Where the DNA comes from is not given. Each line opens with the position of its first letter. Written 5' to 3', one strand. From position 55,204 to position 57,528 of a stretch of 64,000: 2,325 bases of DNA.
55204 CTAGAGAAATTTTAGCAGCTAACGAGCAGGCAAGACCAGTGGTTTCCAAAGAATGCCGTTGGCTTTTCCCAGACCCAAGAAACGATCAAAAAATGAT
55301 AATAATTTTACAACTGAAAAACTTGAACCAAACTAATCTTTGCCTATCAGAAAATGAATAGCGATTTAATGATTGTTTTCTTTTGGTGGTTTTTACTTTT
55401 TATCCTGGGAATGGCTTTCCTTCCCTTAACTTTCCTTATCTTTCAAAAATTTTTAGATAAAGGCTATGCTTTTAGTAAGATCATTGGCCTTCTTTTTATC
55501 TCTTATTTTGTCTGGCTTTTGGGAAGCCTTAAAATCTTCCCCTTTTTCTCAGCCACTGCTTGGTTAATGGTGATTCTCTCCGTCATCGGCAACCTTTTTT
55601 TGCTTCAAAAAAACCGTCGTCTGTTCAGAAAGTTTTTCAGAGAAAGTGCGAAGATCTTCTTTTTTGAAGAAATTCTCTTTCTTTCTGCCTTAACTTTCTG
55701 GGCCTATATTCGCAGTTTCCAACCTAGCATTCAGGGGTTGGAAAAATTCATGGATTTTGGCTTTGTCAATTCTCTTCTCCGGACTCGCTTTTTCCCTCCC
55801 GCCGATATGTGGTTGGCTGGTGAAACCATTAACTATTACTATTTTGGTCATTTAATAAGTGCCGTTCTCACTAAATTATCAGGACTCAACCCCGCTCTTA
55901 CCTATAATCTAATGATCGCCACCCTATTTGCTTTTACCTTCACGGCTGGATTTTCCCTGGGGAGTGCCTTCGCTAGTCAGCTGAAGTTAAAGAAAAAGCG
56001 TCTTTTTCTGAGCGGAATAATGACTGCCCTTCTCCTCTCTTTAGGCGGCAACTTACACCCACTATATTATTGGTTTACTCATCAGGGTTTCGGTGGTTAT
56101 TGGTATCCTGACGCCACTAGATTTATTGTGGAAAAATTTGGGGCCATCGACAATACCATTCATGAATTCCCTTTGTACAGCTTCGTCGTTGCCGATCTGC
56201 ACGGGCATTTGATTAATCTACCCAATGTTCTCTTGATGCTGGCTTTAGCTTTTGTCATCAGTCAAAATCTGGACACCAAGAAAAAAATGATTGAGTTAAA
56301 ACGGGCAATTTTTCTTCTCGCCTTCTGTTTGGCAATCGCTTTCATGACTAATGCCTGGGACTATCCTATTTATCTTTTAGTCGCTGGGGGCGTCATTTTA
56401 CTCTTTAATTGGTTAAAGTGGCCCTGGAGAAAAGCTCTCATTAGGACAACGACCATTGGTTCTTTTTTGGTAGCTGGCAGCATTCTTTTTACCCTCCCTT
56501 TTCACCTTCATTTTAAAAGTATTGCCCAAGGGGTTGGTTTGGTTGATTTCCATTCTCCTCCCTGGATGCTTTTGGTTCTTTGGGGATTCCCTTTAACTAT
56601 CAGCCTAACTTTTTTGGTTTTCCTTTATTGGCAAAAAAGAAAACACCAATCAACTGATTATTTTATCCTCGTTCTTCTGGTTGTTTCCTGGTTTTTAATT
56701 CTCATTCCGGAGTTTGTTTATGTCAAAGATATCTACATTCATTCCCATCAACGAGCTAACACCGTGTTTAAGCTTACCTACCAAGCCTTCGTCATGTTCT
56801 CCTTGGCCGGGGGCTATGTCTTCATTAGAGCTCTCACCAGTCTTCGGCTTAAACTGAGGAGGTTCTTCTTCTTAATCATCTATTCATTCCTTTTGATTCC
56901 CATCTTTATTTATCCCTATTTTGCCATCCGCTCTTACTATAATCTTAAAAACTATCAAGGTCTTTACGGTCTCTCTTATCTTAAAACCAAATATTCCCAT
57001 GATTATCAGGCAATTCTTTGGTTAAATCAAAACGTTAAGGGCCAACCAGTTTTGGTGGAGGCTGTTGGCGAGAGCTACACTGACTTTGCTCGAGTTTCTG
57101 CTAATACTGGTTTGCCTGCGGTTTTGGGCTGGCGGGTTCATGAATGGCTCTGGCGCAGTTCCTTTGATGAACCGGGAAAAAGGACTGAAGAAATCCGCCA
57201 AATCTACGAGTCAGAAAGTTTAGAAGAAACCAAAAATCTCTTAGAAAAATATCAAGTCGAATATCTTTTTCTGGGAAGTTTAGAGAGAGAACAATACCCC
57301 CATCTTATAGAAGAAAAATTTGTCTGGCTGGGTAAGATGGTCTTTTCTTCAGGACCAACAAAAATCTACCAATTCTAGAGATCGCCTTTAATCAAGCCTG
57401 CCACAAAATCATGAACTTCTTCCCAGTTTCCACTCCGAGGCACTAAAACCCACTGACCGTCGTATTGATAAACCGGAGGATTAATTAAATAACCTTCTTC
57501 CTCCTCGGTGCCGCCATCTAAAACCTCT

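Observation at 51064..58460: Putative galactofuranan/arabinogalactan-like cell-wall glycopolymer cluster: UGM-like FAD enzyme, three GT-C membrane proteins and an LCP ligase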

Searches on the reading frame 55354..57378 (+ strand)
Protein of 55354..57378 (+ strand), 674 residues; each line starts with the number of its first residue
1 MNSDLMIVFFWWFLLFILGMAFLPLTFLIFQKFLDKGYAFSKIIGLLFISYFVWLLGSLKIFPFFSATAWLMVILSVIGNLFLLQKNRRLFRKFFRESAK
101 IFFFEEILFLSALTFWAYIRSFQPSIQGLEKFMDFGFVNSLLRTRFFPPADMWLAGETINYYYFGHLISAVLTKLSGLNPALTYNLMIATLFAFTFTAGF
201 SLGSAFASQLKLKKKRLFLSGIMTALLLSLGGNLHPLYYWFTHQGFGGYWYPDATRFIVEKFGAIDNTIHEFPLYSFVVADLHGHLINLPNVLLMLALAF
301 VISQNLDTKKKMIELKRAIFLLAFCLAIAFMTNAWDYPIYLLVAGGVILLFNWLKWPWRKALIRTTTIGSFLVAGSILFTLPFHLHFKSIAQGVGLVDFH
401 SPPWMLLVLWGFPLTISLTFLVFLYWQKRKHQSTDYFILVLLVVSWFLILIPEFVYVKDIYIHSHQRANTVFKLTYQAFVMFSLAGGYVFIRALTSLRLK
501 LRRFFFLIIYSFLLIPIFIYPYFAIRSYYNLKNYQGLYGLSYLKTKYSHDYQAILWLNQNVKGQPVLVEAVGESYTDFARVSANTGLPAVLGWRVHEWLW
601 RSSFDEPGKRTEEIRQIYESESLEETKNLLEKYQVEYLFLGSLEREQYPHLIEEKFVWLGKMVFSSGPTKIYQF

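Call 3: search_protein_families(library=pfam, proteins=[window:55354-57378:+], max_evalue=0.1)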
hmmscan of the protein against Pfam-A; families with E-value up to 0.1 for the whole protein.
window:55354-57378:+ (674 aa): 1 family
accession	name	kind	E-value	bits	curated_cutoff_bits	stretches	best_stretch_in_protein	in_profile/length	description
PF10060.15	DUF2298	-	2.3e-106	357.1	27.8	2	49-442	2-404/488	Uncharacterized membrane protein (DUF2298)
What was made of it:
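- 55354..57378 (+): 674-aa DUF2298 / Chlor_Arch_YYY membrane protein with a GT-C fold. The conserved loop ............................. carries invariant E130 and D134. A C-terminal extracytoplasmic domain is present. PF10060 at 2e-106 (call 3).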

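Call 4: search_protein_families(library=ncbifam, proteins=[window:55354-57378:+], max_evalue=0.1)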
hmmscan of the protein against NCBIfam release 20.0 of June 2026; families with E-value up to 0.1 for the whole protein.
window:55354-57378:+ (674 aa): 1 family
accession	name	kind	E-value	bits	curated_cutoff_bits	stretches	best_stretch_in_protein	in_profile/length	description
TIGR03662.1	Chlor_Arch_YYY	subfamily_domain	4.1e-157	524.9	300.25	2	7-429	4-433/727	chlor_Arch_YYY domain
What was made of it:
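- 55354..57378 (+): TIGR03662 at 525 bits against a cutoff of 300 (call 4).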

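Call 6: search_solved_structures(query=window:55354-57378:+, max_evalue=1)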
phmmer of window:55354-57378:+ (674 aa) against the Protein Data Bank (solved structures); distinct sequences matched with E-value up to 1: 0.

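Call 22: search_solved_structures(query=A3, max_evalue=10, show_alignments=2)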
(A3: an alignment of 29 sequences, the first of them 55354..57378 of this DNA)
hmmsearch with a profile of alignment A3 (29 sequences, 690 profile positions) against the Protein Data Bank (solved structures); distinct sequences matched with E-value up to 10: 0.

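Call 43: find_homologous_proteins(query=window:55354-57378:+, max_evalue=0.00001)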
Query window:55354-57378:+ (674 aa): 3482 proteins with E <= 0.00001 among 8000 candidates; the best 120 are listed.
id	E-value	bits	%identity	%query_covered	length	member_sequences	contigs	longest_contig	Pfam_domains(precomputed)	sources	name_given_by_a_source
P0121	0.0e+0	1508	100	100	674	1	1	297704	PF10060.16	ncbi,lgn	-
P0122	0.0e+0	1100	72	100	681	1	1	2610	PF10060.16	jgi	jgi:uncharacterized membrane protein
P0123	0.0e+0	1091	72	100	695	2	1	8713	PF10060.16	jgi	jgi:uncharacterized membrane protein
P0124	0.0e+0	1081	71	100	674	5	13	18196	PF10060.16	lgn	-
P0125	0.0e+0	1070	70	100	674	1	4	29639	PF10060.16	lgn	-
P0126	3.3e-278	943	63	100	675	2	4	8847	PF10060.16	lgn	-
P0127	1.4e-273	928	61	100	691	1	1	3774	PF10060.16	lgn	-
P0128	2.9e-270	917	61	97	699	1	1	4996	PF10060.16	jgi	-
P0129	2.1e-267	908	62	100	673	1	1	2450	PF10060.16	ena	-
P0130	1.1e-266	905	61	100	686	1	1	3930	PF10060.16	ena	-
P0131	2.4e-265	901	63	100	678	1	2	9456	PF10060.16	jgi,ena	-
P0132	6.3e-264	896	60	100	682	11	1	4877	PF10060.16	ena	-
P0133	1.8e-263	895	60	100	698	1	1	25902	PF10060.16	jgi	-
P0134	2.2e-263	894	62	100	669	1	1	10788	PF10060.16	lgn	-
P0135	3.4e-263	894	61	100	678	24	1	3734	PF10060.16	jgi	-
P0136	1.1e-262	892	61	100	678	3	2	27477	PF10060.16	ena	-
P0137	2.3e-262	891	61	100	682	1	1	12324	PF10060.16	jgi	-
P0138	2.7e-262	891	60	97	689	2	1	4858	PF10060.16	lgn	-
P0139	3.2e-261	887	59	100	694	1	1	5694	PF10060.16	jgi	jgi:uncharacterized membrane protein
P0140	4.6e-261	887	58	100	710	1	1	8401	PF10060.16,PF05857.18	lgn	-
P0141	1.3e-260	885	61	100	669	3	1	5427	PF10060.16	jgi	jgi:uncharacterized membrane protein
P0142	2.9e-260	884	60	100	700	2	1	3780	PF10060.16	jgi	-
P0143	3.2e-260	884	59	100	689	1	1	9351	PF10060.16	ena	-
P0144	6.7e-260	883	60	100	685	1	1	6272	PF10060.16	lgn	-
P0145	2.1e-259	881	62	100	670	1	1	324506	PF10060.16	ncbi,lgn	-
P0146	3.5e-259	880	56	100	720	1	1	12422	PF10060.16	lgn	-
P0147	4.3e-259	880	61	100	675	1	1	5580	PF10060.16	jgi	jgi:uncharacterized membrane protein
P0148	1.6e-258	878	60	100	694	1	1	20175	PF10060.16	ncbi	ncbi:DUF2298 domain-containing protein [Patescibacteria group bacterium]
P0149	1.7e-257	875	60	100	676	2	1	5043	PF10060.16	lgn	-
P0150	1.7e-257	875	62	100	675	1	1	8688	PF10060.16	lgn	-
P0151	2.5e-257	874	60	99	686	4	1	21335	PF10060.16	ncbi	-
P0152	4.2e-257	874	60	100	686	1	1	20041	PF10060.16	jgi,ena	-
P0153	5.3e-257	873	60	100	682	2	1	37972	PF10060.16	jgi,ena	-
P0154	6.5e-257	873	60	100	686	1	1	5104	PF10060.16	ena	-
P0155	7.5e-257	873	60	99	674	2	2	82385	PF10060.16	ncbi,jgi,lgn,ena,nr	ncbi:MAG TPA: DUF2298 domain-containing protein [Nevskiaceae bacterium]|nr:DUF2298 domain-containing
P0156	8.0e-257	873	58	100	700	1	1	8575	PF10060.16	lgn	-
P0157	1.2e-256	872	59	100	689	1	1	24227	PF10060.16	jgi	-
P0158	1.9e-256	871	61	100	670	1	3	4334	PF10060.16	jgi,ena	-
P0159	2.8e-256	871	59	100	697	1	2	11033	PF10060.16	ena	-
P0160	3.0e-256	871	60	100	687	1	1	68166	PF10060.16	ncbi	ncbi:MAG: DUF2298 domain-containing protein [Microgenomates group bacterium]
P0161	3.3e-256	871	62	100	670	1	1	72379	PF10060.16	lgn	-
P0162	3.7e-255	867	59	100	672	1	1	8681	PF10060.16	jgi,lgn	jgi:uncharacterized membrane protein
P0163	7.5e-255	866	60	100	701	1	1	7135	PF10060.16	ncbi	-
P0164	1.0e-254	866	59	100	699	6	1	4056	PF10060.16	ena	-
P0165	1.2e-254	865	59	100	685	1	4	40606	PF10060.16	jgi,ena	-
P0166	2.4e-254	864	59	100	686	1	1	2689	PF10060.16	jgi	-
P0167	1.1e-252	859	59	100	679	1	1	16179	PF10060.16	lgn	-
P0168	1.2e-252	859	59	100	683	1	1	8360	PF10060.16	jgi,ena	-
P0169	1.6e-252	858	59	100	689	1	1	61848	PF10060.16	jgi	jgi:uncharacterized membrane protein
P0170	1.7e-252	858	60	100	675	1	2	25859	PF10060.16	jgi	-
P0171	4.4e-252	857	58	100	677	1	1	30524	PF10060.16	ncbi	-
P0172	1.1e-251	856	59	100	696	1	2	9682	PF10060.16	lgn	-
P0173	1.2e-251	856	59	97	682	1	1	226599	PF10060.16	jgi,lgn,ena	jgi:uncharacterized membrane protein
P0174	2.0e-250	851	58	100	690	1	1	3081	PF10060.16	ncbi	-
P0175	5.2e-250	850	58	100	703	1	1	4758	PF10060.16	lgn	-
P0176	1.2e-249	849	58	100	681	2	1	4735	PF10060.16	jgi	-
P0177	1.3e-249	849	59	100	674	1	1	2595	PF10060.16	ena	-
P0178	5.2e-249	847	58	100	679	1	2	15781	PF10060.16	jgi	-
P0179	6.2e-249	847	59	100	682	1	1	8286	PF10060.16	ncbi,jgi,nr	ncbi:hypothetical protein FJZ41_01480 [Candidatus Shapirobacteria bacterium]|nr:hypothetical protein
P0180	4.1e-248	844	58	100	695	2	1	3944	PF10060.16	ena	-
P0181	6.5e-248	843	57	100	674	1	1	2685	PF10060.16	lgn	-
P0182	1.1e-247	842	58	100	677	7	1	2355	PF10060.16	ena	-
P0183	4.1e-247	841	57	100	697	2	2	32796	PF10060.16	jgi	-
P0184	1.9e-246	838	57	100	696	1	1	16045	PF10060.16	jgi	-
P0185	2.3e-246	838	57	100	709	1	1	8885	PF10060.16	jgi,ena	-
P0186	2.4e-246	838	57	100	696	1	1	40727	PF10060.16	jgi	-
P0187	2.8e-246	838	58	100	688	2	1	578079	PF10060.16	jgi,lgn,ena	-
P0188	4.1e-246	837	57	100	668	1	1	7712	PF10060.16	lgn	-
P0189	5.5e-246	837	59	100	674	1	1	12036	PF10060.16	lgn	-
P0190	8.7e-246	836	58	100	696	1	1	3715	PF10060.16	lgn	-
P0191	9.4e-246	836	58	100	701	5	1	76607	PF10060.16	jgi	-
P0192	1.1e-245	836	54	100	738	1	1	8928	PF10060.16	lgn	-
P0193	1.9e-245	835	58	100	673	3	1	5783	PF10060.16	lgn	-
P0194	2.9e-245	834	55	100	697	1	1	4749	PF10060.16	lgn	-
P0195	3.6e-245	834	57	100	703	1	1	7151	PF10060.16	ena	-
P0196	6.2e-245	833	59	100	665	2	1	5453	PF10060.16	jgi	-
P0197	9.3e-245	833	58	100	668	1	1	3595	PF10060.16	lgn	-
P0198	1.4e-244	832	58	100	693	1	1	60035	PF10060.16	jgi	-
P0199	1.7e-244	832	57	100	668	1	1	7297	PF10060.16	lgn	-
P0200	5.0e-244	830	56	100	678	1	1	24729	PF10060.16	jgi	jgi:uncharacterized membrane protein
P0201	7.6e-244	830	57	100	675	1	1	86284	PF10060.16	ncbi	-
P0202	3.0e-241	821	57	100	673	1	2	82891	PF10060.16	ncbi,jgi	-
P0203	1.2e-240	819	57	100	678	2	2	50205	PF10060.16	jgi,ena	-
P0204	3.5e-240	818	58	100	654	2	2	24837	PF10060.16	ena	-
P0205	9.0e-240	816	56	100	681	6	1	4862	PF10060.16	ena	-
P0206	1.1e-239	816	55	100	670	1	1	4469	PF10060.16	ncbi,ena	-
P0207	1.6e-239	815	56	100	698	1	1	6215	PF10060.16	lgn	-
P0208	4.3e-239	814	56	100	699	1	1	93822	PF10060.16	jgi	-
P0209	8.1e-239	813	57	100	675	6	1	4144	PF10060.16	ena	-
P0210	4.5e-238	811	55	100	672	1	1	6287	PF10060.16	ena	-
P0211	9.9e-238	810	56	100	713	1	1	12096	PF10060.16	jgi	jgi:uncharacterized membrane protein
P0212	1.2e-236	806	57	100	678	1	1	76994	PF10060.16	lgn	-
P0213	3.1e-236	805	55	100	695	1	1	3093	PF10060.16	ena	-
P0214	1.2e-235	803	54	100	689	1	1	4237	PF10060.16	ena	-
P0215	2.0e-235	802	57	100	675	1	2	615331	PF10060.16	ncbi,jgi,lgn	-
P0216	8.6e-235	800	55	100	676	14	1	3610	PF10060.16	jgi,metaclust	metaclust:\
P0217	8.4e-234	797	53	99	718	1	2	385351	PF10060.16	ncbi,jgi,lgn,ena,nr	ncbi:MAG TPA: DUF2298 domain-containing protein [Candidatus Bathyarchaeia archaeon]|nr:DUF2298 domai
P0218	8.2e-233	793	57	100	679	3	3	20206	PF10060.16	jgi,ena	-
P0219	3.3e-232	791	55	99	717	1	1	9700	PF10060.16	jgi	jgi:uncharacterized membrane protein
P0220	6.4e-232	790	57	100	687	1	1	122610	PF10060.16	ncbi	-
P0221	2.4e-231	788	56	100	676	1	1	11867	PF10060.16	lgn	-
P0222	8.4e-231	787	55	100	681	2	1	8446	PF10060.16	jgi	jgi:uncharacterized membrane protein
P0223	1.8e-230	786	55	100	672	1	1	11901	PF10060.16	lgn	-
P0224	4.0e-229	781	52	100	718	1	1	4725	PF10060.16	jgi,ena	-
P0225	2.2e-227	775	53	100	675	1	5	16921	PF10060.16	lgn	-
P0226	6.1e-227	774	52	100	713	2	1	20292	PF10060.16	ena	-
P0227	1.0e-226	773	53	98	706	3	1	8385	PF10060.16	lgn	-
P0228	1.3e-226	773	54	100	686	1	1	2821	PF10060.16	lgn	-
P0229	2.6e-226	772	55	100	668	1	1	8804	PF10060.16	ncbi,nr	ncbi:MAG: DUF2298 domain-containing protein [bacterium]|nr:DUF2298 domain-containing protein [bacter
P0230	2.2e-225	769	55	100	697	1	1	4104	PF10060.16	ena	-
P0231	2.3e-225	769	53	100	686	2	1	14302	PF10060.16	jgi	-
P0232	9.8e-225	767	53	100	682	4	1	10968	PF10060.16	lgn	-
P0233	1.6e-224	766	53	98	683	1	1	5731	PF10060.16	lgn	-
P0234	1.8e-224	766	56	93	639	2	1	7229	PF10060.16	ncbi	-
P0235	2.0e-224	766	50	97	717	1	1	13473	PF10060.16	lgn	-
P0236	1.1e-223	763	50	100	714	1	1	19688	PF10060.16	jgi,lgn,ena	-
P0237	3.3e-223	762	53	100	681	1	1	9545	PF10060.16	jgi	jgi:uncharacterized membrane protein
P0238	4.0e-222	758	52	100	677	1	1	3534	PF10060.16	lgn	-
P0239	4.5e-222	758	54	100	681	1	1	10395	PF10060.16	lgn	-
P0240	5.9e-222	757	51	99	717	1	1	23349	PF10060.16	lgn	-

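Call 52: predict_structure(alignment_id=A6)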
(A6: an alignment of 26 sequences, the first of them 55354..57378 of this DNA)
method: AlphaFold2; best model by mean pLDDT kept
length: 674 residues; sequences in the alignment: 26
mean_pLDDT: 80.3   pTM: 0.87
mean pLDDT of the five models: 80.3, 76.6, 75.2, 74.2, 73.6
residues with pLDDT >= 90: 285; 70-90: 236; 50-70: 93; < 50: 60
segments of 3 or more residues with pLDDT < 50: 152-161, 263-274, 569-585, 594-609
pLDDT, mean of each block of 10 residues (from residue 1): 93 95 94 92 95 89 93 95 90 90 95 92 60 71 77 45 76 92 88 95 94 90 91 77 72 53 47 52 69 96 90 90 93 81 96 93 95 93 66 76 68 89 81 93 93 76 63 83 93 89 91 80 72 78 77 81 55 37 49 44 41 81 91 78 80 91 91 87
secondary structure, 60 per line:
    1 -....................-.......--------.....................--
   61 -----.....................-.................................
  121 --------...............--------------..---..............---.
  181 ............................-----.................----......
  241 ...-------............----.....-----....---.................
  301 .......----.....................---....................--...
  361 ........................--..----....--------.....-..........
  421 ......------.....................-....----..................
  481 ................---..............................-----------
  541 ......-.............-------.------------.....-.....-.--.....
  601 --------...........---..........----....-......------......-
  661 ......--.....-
elements in order (helices of 4 or more, strands of 3 or more residues): H2-21 H23-29 H38-58 H66-86 H88-120 H129-143 H163-176 H180-208 H214-230 H235-243 H251-262 H267-271 H277-280 H284-307 H312-332 H336-355 H358-384 E393-396 H405-409 H411-426 H433-453 E455-458 H463-496 H500-529 H541-546 H548-560 H581-585 H587-591 H596-600 H609-619 H623-632 E637-640 H642-647 H654-659 E661-666 E669-673
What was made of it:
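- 55354..57378 (+): AF2 pLDDT 80, pTM 0.87 (call 52).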

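Call 58: fold_search(model_id=the predicted structure, library=pdb)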
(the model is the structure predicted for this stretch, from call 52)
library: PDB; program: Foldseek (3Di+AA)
matches with E <= 10: 249; with E <= 0.001: 5
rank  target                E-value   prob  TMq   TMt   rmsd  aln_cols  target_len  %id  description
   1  8if8_B                7.3e-05  1.00  0.43  0.46   9.1       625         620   13  Arabinosyltransferase AftA (released 2023-05-31)
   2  8if8_C                8.6e-05  1.00  0.49  0.54   7.1       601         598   13  Arabinosyltransferase AftA (released 2023-05-31)
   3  7zlg_A                1.1e-04  1.00  0.40  0.41  10.3       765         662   10  Cryo-EM structure of C-mannosyltransferase CeDPY19, in complex with acceptor peptide and bound to CMT2-Fab and anti-Fa (released 2023-01-11)
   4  7zlh_A                1.5e-04  1.00  0.39  0.40  10.8       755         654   10  Cryo-EM structure of C-mannosyltransferase CeDPY19, in apo state, bound to CMT2-Fab and anti-Fab nanobody (released 2023-01-11)
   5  7zli_A                1.9e-04  1.00  0.38  0.39  11.2       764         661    9  Cryo-EM structure of C-mannosyltransferase CeDPY19, in complex with Dol25-P-Man and bound to CMT2-Fab and anti-Fab nan (released 2023-01-11)
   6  5f15                  1.4e-02  1.00  0.39  0.47  11.9       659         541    9  Crystal Structure of ArnT from Cupriavidus metallidurans bound to Undecaprenyl phosphate (released 2016-02-17)
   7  5ezm                  6.9e-02  0.98  0.40  0.48  10.1       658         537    9  Crystal Structure of ArnT from Cupriavidus metallidurans in the apo state (released 2016-02-17)
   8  6w98_A                1.1e-01  0.94  0.39  0.23   9.2       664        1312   14  Single-Particle Cryo-EM Structure of Arabinofuranosyltransferase AftD from Mycobacteria (released 2020-05-13)
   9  9g8j_A                1.7e-01  0.12  0.12  0.12  27.8       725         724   11  Structure of K+-dependent Na+-PPase from Thermotoga maritima in complex with zoledronate (released 2025-06-04)
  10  6p25_B                1.8e-01  0.99  0.28  0.28   5.3       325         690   11  Structure of S. cerevisiae protein O-mannosyltransferase Pmt1-Pmt2 complex bound to the sugar donor and a peptide acce (released 2019-07-10)
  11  7bvf_B                1.8e-01  0.96  0.34  0.23   9.0       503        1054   12  Cryo-EM structure of Mycobacterium tuberculosis arabinosyltransferase EmbA-EmbB-AcpM2 in complex with ethambutol (released 2020-04-29)
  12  6p25_A                2.5e-01  0.95  0.24  0.22   6.7       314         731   12  Structure of S. cerevisiae protein O-mannosyltransferase Pmt1-Pmt2 complex bound to the sugar donor and a peptide acce (released 2019-07-10)
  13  5lzq_A                2.5e-01  0.10  0.12  0.11  28.8       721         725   11  Crystal structure of Thermotoga maritima sodium pumping membrane integral pyrophosphatase in complex with imidodiphosp (released 2016-12-14)
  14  8b37_B                2.8e-01  0.15  0.15  0.15  23.5       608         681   10  Crystal structure of Pyrobaculum aerophilum potassium-independent proton pumping membrane integral pyrophosphatase in  (released 2024-01-17)
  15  5v54_A                3.3e-01  0.09  0.09  0.14  24.1       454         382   10  Crystal structure of 5-HT1B receptor in complex with methiothepin (released 2018-02-07)
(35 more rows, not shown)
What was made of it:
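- Closest known: Mycobacterial arabinogalactan/LAM arabinan pathway. Same: The best structural match of the DUF2298 protein is AftA, with AftD and EmbA/B also matched (call 58).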
